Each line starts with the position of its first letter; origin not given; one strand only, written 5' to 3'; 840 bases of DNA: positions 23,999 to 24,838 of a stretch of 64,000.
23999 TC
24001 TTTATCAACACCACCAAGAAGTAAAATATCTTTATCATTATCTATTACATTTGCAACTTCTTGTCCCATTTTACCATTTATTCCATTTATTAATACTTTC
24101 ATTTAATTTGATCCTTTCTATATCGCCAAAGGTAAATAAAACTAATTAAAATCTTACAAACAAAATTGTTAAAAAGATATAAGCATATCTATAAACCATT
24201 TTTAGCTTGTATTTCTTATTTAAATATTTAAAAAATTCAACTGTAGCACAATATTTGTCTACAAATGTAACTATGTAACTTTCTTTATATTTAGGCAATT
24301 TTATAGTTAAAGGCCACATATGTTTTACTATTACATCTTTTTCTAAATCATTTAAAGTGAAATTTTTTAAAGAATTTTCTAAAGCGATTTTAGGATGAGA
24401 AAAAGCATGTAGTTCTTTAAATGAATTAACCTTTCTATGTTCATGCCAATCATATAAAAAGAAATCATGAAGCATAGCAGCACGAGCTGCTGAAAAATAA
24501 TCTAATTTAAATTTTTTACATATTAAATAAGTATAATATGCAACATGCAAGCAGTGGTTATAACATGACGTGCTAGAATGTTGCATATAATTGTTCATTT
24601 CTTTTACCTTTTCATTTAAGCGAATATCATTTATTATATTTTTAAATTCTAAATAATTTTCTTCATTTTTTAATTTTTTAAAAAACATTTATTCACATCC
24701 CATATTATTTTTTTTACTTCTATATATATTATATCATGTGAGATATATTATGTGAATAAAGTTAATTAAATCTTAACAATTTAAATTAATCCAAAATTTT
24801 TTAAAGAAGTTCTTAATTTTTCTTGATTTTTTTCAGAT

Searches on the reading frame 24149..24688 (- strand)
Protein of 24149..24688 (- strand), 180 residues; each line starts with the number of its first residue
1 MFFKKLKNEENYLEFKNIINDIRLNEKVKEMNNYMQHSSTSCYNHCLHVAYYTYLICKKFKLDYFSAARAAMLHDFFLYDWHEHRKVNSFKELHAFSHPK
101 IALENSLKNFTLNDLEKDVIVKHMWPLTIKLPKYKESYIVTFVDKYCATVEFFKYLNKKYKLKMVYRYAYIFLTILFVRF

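Call 94: search_protein_families(library=pfam, proteins=[window:24149-24688:-], max_evalue=0.001)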
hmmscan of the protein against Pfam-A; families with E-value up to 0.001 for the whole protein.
window:24149-24688:- (180 aa): 1 family
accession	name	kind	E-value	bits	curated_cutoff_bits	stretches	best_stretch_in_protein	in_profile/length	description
PF01966.28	HD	-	0.00034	21.3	22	1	43-118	2-76/116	HD domain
